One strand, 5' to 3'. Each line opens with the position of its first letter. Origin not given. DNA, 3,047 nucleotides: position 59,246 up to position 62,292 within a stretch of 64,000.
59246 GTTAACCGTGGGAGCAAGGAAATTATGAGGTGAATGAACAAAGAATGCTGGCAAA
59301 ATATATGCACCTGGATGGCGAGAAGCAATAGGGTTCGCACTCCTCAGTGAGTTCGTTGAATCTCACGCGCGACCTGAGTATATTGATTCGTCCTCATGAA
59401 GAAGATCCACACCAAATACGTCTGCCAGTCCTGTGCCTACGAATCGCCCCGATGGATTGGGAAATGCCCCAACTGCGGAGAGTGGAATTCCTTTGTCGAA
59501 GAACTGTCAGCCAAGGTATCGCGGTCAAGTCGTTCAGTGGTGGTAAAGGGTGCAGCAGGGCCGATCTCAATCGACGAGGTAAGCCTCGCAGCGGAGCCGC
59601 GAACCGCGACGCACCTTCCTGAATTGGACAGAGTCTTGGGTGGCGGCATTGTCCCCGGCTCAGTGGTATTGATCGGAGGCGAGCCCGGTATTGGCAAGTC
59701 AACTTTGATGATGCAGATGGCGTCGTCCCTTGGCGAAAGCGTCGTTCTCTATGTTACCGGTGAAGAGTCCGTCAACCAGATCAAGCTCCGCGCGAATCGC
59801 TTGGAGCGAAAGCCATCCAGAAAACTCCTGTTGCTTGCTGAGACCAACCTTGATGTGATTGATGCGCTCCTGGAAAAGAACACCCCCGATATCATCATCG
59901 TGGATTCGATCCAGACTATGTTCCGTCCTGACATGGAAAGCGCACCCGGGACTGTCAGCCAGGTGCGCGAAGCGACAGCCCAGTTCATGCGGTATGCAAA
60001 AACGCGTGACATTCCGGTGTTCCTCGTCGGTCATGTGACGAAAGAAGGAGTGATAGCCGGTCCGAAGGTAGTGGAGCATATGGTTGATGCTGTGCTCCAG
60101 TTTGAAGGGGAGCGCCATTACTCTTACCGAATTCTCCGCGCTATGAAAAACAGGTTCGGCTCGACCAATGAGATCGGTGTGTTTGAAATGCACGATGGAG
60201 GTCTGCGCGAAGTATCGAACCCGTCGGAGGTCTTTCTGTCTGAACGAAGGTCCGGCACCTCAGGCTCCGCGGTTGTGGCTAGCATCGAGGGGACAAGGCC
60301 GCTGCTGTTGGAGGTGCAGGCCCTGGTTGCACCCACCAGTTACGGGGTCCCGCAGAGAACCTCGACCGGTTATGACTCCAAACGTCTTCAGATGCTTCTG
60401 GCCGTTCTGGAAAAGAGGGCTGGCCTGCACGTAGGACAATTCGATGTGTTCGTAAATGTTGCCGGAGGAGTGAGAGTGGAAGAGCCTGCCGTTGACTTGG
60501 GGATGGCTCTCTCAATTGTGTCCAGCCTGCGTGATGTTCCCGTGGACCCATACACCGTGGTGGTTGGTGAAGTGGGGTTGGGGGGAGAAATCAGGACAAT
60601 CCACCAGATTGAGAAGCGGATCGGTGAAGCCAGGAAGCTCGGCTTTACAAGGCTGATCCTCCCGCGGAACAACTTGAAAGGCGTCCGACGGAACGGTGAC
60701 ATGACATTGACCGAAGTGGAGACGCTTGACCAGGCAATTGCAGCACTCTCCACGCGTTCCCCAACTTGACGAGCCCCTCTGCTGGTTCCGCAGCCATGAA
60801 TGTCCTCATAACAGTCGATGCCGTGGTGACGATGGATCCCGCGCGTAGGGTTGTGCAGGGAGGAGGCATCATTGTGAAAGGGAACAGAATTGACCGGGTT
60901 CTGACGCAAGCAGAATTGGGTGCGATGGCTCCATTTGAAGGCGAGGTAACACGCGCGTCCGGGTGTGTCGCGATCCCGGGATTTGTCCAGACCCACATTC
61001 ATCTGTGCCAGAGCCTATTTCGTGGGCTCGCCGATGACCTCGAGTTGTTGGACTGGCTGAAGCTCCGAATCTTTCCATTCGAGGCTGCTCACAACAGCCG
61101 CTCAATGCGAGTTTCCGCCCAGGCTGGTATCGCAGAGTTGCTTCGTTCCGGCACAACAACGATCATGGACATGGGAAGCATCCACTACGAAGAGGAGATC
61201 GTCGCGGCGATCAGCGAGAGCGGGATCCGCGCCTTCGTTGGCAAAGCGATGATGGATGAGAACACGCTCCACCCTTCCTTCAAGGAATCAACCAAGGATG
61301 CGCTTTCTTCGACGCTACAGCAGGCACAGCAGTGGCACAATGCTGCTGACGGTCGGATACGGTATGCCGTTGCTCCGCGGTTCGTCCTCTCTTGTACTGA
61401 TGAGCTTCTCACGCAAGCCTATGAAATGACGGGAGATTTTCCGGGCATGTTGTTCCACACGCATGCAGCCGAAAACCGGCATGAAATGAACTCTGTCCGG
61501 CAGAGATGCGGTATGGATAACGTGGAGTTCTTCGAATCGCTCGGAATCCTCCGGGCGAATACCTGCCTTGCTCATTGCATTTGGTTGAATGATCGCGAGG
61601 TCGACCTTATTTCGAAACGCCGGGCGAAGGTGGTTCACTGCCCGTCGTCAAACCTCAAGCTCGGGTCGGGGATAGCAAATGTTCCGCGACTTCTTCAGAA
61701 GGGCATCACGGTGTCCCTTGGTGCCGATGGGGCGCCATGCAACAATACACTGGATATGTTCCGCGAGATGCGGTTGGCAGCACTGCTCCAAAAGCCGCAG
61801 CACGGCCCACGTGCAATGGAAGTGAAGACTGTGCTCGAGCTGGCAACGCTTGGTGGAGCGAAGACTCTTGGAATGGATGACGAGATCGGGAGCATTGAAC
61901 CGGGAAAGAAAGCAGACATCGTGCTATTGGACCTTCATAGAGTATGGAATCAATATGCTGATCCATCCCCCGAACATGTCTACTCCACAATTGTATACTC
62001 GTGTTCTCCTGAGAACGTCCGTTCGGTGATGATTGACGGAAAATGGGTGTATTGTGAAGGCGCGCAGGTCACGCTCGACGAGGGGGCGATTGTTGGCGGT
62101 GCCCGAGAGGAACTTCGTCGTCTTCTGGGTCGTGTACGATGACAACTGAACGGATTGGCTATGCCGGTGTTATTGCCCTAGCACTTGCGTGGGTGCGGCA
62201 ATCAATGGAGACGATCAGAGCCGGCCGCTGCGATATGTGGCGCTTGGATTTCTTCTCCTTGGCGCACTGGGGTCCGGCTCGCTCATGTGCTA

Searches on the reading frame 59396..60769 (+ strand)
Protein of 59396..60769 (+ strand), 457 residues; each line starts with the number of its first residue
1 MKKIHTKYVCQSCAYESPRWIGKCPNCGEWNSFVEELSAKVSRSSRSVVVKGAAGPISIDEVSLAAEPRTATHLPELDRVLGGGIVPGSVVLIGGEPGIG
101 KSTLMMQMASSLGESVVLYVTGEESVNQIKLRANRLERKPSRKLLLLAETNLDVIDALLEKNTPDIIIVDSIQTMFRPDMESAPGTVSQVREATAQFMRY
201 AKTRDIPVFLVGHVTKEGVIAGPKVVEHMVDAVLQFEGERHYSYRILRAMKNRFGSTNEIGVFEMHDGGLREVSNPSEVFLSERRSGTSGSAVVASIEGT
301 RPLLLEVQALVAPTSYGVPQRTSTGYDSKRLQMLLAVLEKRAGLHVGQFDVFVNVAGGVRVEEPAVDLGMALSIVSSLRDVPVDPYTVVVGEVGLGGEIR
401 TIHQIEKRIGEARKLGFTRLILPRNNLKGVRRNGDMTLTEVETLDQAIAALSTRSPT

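Call 98: search_protein_families(library=pfam, proteins=[window:59396-60769:+], max_evalue=0.0001)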
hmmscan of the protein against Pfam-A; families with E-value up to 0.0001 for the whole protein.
window:59396-60769:+ (457 aa): 10 families
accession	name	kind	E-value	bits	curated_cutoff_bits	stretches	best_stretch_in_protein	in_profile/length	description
PF13481.12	AAA_25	-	1.9e-15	57.4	27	1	72-218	17-194/195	AAA domain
PF18073.7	Zn_ribbon_LapB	-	9.6e-13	48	25.7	1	8-35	1-28/28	Rubredoxin metal binding domain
PF06745.19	ATPase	-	1.3e-12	48.1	26.6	1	72-137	3-71/231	KaiC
PF13541.12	ChlI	-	3.9e-10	40.1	27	1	342-426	36-121/121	Subunit ChlI of Mg-chelatase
PF03796.21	DnaB_C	-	3.2e-07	30.4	27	0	71-132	3-66/255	DnaB-like helicase C terminal domain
PF05362.19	Lon_C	-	3.4e-07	30.5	21.1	1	349-445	94-196/205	Lon protease (S16) C-terminal proteolytic domain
PF13191.12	AAA_16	-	1.6e-06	29.2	32.6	1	77-211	16-137/167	AAA ATPase domain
PF13401.12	AAA_22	-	4.4e-05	24.2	27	1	90-213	7-123/130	AAA domain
PF25199.1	nSTAND_NTPase5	-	4.9e-05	23.6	34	0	88-155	41-109/145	Novel STAND NTPase 5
PF00004.35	AAA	-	7.6e-05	23.6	21.2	0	91-212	1-106/131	ATPase family associated with various cellular activities (AAA)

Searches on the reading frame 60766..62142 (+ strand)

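Call 98: search_protein_families(library=pfam, proteins=[window:60766-62142:+], max_evalue=0.0001)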
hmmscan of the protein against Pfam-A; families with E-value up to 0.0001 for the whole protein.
window:60766-62142:+ (458 aa): 2 families
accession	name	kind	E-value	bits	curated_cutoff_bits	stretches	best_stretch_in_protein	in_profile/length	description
PF01979.26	Amidohydro_1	-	3.7e-75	253.7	25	1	69-428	2-345/345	Amidohydrolase family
PF07969.17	Amidohydro_3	-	3.5e-18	66.8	29.7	1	295-429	337-472/472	Amidohydrolase family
